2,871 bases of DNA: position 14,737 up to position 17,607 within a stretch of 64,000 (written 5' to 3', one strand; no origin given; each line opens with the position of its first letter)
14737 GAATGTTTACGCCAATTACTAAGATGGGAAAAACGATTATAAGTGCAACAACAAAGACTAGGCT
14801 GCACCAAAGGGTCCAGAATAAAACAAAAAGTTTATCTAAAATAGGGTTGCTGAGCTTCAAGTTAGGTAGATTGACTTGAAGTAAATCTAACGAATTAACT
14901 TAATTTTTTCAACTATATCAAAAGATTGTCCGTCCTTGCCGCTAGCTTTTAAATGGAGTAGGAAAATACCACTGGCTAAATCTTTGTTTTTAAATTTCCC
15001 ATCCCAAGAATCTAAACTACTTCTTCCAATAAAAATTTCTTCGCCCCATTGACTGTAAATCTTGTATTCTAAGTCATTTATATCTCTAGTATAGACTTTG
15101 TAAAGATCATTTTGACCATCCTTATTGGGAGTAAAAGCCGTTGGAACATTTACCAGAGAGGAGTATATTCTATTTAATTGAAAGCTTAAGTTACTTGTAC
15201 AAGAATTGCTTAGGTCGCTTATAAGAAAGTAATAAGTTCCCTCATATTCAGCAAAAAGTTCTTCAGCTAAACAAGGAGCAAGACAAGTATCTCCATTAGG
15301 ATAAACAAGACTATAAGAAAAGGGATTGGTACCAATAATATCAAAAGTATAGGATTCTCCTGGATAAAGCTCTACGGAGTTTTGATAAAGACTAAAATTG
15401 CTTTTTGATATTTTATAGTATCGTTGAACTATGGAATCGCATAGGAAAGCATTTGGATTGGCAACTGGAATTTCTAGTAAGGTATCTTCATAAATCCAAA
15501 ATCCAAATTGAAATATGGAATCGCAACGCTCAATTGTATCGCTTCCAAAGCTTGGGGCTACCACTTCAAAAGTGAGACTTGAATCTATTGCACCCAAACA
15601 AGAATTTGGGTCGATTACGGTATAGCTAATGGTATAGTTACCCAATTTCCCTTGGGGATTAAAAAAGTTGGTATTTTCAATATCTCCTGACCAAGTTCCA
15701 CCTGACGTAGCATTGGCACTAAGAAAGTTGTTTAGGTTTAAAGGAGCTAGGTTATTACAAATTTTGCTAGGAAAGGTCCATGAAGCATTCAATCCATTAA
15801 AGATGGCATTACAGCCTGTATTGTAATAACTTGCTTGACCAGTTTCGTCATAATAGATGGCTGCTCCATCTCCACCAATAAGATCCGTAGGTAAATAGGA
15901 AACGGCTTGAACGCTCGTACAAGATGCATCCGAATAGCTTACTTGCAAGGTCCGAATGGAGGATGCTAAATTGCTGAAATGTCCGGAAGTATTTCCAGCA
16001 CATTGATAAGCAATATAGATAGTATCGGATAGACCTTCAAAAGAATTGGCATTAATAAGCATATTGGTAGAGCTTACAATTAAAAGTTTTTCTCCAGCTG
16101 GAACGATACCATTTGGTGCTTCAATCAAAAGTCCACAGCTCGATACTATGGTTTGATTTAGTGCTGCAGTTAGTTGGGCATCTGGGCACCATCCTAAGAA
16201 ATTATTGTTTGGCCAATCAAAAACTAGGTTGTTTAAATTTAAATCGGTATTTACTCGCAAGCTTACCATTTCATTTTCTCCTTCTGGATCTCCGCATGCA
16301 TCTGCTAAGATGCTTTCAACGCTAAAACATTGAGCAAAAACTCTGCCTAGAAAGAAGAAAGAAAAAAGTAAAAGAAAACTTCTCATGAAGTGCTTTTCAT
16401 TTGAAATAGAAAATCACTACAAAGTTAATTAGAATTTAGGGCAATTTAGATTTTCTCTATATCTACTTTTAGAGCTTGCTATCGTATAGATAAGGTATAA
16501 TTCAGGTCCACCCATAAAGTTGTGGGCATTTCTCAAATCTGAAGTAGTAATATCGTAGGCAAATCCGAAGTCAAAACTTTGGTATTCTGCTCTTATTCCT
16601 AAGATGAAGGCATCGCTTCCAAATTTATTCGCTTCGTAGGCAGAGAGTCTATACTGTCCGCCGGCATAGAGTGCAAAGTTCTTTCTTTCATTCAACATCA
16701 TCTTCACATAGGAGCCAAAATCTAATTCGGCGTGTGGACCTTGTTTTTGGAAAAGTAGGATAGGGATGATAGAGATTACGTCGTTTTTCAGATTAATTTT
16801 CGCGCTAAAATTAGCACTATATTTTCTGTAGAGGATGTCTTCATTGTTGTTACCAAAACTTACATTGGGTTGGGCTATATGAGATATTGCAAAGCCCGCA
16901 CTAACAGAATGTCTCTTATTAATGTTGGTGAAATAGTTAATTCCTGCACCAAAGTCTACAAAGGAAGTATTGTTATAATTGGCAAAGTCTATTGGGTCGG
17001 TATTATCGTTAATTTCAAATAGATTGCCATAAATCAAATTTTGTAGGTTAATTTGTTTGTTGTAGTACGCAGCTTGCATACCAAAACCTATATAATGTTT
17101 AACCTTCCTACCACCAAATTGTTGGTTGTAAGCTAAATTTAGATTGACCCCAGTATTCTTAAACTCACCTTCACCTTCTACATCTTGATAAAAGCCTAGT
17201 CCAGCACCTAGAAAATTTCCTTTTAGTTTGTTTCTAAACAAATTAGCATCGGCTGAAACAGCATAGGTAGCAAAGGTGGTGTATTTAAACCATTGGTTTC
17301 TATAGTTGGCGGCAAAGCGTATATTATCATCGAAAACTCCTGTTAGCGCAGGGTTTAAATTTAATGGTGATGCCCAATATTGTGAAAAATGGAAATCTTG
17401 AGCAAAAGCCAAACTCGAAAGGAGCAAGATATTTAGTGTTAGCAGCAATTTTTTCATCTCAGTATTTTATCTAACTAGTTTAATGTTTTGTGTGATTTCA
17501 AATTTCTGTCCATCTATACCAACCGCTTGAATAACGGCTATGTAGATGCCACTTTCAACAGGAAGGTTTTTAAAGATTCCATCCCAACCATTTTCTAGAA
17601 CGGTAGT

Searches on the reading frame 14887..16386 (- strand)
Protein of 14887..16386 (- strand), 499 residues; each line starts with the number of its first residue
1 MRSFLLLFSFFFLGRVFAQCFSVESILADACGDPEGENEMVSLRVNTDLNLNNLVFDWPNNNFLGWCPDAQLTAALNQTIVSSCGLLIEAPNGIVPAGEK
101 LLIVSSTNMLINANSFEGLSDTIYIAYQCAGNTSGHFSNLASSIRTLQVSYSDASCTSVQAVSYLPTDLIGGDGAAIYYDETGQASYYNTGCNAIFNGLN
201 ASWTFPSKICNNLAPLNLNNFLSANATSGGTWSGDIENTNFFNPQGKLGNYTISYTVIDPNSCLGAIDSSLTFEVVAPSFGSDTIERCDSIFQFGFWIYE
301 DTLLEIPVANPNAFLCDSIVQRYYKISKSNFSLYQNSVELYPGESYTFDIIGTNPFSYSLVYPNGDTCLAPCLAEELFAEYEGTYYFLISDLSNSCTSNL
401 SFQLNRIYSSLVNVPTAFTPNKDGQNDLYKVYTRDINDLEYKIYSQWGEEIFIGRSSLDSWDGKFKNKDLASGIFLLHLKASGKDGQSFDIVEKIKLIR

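Call 7: search_protein_families(library=ncbifam, proteins=[window:14887-16386:-], max_evalue=0.01)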
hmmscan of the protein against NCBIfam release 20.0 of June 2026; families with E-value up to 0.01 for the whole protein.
window:14887-16386:- (499 aa): 1 family
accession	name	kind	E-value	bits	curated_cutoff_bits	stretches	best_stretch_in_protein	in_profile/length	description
TIGR04131.1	Bac_Flav_CTERM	domain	7.1e-10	38.9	35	1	413-479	2-69/85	T9SS type B sorting domain-containing protein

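Call 42: search_protein_families(library=pfam, proteins=[window:14887-16386:-], max_evalue=0.001)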
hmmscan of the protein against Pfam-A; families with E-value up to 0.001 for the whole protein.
window:14887-16386:- (499 aa): 1 family
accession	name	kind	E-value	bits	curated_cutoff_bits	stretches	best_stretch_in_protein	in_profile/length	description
PF13585.12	CHU_C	-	9e-12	45.4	27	1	413-484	2-75/86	CHU_C Type IX secretion signal domain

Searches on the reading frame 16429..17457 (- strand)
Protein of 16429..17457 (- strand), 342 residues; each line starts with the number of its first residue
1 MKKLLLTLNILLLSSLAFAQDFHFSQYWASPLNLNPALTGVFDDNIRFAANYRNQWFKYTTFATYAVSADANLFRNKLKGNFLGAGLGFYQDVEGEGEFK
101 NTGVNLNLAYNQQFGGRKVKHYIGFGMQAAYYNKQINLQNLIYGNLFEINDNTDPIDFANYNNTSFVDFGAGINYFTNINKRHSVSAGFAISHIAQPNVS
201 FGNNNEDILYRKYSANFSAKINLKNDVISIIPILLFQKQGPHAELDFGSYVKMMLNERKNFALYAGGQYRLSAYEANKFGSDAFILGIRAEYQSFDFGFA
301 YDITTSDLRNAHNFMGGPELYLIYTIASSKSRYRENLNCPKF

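Call 7: search_protein_families(library=ncbifam, proteins=[window:16429-17457:-], max_evalue=0.01)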
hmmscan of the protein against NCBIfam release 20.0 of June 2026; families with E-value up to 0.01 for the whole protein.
window:16429-17457:- (342 aa): 1 family
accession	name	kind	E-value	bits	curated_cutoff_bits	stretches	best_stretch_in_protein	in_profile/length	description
TIGR03519.1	T9SS_PorP_fam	subfamily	2.3e-53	181.6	90.55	1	1-325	1-291/292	PorP/SprF family type IX secretion system membrane protein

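Call 21: list_cluster_members(proteins=[P0001, window:16429-17457:-, window:17467-21954:-, window:23028-25475:-])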
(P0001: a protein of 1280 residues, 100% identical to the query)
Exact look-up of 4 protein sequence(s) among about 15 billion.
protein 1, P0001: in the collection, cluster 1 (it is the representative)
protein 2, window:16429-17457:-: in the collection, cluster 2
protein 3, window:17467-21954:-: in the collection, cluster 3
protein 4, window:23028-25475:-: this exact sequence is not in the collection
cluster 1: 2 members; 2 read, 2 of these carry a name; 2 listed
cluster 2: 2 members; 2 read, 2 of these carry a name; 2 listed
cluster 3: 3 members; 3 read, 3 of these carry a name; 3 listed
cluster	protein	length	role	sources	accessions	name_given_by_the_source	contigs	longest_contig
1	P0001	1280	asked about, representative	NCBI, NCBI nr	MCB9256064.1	MAG: hypothetical protein H6579_02930 [Chitinophagales bacterium] | hypothetical protein [Chitinophagales bacterium]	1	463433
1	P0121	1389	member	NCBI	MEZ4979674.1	MAG: CUB domain-containing protein [Chitinophagales bacterium]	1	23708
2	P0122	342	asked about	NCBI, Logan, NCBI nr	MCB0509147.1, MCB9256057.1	MAG: PorP/SprF family type IX secretion system membrane protein [Chitinophagales ... | PorP/SprF family type IX secretion system membrane protein [Bacteroidota bacterium]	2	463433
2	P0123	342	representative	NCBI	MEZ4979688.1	MAG: PorP/SprF family type IX secretion system membrane protein [Chitinophagales ...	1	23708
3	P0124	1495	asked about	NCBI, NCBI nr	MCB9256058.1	MAG: gliding motility-associated C-terminal domain-containing protein [Chitinophagales ... | gliding motility-associated C-terminal domain-containing protein [Chitinophagales ...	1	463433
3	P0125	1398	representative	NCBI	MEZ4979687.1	MAG: gliding motility-associated C-terminal domain-containing protein [Chitinophagales ...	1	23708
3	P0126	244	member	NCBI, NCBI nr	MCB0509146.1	MAG: gliding motility-associated C-terminal domain-containing protein, partial ... | gliding motility-associated C-terminal domain-containing protein [Bacteroidota bacterium]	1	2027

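Call 23: find_encoding_contigs(protein=window:16429-17457:-, flank=10000, max_places=5)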
Protein window:16429-17457:- (342 aa): 3 contigs read that carry it; 3 places shown.
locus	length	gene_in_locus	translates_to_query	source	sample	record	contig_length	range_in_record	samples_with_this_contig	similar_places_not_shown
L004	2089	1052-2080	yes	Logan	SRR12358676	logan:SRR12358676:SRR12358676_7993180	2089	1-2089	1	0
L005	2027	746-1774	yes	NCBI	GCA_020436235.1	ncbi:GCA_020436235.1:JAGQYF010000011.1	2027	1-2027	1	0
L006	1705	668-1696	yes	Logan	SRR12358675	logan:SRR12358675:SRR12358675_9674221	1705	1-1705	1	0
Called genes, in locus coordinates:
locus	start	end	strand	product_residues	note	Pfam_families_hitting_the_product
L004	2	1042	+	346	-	?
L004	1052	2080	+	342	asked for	PF11751:PorP_SprF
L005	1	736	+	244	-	PF13585:CHU_C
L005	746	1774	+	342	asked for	PF11751:PorP_SprF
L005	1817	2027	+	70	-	?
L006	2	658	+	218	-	?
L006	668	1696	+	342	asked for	PF11751:PorP_SprF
